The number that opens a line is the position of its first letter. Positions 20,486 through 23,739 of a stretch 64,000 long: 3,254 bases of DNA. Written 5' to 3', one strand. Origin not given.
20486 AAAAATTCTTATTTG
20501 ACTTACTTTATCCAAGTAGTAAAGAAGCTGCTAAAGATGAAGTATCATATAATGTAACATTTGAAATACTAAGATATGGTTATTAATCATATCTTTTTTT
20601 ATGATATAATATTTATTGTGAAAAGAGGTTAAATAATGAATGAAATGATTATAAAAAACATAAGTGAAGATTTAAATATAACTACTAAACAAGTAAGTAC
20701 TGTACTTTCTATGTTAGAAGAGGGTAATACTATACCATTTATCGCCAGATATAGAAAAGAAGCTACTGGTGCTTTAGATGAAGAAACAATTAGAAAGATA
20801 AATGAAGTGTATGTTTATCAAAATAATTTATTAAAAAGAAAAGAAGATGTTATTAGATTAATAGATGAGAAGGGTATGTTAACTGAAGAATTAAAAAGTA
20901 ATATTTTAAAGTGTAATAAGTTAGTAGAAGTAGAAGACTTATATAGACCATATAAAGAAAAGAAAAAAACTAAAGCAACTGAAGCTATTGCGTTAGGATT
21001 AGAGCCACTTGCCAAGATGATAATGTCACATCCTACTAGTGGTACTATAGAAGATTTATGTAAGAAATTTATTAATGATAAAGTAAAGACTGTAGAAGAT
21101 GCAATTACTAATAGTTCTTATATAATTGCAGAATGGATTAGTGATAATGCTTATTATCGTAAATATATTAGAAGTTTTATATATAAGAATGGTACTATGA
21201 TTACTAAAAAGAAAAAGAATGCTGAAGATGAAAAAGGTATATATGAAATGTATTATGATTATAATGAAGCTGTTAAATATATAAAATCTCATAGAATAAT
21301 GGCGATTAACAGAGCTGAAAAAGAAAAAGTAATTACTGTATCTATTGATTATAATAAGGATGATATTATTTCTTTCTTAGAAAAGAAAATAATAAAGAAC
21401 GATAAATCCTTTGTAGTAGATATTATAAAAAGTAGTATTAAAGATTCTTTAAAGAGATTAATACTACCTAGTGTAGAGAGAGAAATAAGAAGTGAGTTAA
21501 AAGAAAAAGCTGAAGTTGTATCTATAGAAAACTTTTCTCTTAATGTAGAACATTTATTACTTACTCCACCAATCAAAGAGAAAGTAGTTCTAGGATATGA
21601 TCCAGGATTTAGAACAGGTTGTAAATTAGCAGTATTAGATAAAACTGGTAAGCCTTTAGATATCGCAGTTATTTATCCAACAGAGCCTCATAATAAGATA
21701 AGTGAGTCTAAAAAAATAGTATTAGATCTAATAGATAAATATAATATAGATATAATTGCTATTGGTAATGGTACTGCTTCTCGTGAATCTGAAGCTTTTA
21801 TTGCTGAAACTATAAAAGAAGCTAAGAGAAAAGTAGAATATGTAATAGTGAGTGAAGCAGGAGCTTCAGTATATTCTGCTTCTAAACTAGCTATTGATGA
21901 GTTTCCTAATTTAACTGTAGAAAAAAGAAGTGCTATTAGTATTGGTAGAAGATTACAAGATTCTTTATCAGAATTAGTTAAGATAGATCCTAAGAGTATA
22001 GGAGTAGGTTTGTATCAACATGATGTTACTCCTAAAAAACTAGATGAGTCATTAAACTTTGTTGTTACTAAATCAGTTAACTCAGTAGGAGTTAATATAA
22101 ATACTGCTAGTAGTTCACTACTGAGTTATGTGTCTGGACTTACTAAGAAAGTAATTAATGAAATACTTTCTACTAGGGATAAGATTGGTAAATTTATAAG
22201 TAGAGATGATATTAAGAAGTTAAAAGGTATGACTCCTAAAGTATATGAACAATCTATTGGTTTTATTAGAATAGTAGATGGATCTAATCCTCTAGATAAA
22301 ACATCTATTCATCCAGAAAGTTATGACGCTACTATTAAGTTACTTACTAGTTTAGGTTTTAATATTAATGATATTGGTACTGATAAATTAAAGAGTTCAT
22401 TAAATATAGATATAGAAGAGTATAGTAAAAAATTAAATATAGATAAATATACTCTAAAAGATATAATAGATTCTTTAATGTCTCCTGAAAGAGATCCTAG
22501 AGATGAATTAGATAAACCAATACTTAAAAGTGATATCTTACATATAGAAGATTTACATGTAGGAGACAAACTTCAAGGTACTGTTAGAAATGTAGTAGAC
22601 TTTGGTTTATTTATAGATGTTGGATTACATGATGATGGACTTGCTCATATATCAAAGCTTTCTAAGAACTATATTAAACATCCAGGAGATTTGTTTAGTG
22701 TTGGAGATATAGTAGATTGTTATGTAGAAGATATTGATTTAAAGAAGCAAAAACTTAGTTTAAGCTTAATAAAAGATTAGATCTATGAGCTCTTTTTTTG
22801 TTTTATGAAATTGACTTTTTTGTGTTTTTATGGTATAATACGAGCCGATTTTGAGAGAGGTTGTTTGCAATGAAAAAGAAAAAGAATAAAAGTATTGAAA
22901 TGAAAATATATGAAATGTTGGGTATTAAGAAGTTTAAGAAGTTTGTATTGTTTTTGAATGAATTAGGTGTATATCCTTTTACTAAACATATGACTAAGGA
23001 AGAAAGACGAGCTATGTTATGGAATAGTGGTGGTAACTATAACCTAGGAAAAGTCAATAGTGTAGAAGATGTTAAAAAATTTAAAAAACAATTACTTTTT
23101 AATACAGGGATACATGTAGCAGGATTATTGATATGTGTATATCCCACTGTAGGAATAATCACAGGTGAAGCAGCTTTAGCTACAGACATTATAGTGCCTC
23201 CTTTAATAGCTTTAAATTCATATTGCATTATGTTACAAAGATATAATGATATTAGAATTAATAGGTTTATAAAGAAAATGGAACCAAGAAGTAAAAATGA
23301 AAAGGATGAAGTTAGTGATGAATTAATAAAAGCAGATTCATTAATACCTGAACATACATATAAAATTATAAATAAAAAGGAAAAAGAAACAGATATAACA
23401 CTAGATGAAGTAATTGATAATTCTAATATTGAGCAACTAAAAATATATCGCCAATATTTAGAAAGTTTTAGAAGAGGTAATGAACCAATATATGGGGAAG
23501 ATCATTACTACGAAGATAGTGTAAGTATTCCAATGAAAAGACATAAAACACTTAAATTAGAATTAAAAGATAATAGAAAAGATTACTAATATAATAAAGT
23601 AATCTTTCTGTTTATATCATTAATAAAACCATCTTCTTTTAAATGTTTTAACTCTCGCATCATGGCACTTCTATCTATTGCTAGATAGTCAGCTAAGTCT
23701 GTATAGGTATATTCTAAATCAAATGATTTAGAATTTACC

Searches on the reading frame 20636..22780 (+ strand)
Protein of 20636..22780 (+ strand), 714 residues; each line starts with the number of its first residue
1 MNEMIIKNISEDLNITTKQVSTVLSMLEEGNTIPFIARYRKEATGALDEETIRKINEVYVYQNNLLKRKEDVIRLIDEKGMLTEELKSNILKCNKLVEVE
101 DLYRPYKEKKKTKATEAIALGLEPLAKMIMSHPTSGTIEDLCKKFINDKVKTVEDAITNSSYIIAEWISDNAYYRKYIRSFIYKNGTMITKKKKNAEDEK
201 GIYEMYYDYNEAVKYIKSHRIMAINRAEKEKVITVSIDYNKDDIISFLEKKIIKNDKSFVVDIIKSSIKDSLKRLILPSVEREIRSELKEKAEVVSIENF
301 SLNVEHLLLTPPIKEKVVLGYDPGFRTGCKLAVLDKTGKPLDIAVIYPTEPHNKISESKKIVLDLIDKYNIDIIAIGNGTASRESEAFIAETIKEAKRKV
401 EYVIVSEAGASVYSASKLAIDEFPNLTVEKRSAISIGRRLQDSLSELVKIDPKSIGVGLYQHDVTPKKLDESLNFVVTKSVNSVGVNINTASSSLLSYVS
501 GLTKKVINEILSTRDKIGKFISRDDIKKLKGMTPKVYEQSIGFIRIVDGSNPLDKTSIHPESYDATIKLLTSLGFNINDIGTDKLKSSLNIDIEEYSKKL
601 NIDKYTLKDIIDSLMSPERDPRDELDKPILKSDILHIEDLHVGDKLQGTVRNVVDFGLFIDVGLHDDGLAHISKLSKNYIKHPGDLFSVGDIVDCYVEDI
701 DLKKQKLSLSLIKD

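Call 34: search_protein_families(library=pfam, proteins=[window:20636-22780:+], max_evalue=0.0001)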
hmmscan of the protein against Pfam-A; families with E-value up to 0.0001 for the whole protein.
window:20636-22780:+ (714 aa): 8 families
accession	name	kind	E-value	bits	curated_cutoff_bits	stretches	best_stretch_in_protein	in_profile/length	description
PF16921.10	Tex_YqgF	-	7e-56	188.5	27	1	316-441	1-126/126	Tex protein YqgF-like domain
PF09371.15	Tex_N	-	2.3e-28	98.2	32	1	5-77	3-75/75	Tex-like protein N-terminal domain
PF12836.13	HHH_3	-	1.2e-20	73.8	27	1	481-545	1-65/65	Helix-hairpin-helix motif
PF17674.7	HHH_9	-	5e-19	69.4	23.1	1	551-622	1-70/70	HHH domain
PF22706.1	Tex_central_region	-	6.6e-19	69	27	1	139-299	7-177/178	Tex central region-like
PF00575.29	S1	-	1.1e-13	51.8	22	1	641-711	3-73/74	S1 RNA binding domain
PF23459.1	S1_RRP5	-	9.9e-07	29.7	27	1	643-711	4-72/72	RRP5 S1 domain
PF14635.12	HHH_7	-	1.2e-06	29.2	27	1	457-546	8-103/104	Helix-hairpin-helix motif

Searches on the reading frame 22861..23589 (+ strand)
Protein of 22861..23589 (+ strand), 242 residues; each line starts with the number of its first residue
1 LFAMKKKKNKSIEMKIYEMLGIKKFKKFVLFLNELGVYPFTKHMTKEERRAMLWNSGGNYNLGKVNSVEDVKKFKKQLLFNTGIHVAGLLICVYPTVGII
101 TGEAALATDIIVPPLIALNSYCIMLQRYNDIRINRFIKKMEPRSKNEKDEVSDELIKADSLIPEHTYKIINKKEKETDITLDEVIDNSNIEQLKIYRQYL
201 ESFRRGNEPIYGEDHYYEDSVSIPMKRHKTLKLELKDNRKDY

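Call 34: search_protein_families(library=pfam, proteins=[window:22861-23589:+], max_evalue=0.0001)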
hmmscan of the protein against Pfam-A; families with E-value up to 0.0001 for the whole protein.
window:22861-23589:+ (242 aa): 1 family
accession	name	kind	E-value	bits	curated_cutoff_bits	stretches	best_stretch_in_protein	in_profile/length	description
PF18927.5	CrtO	-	2.8e-11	44.2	27.3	1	9-139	9-123/123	Glycosyl-4,4'-diaponeurosporenoate acyltransferase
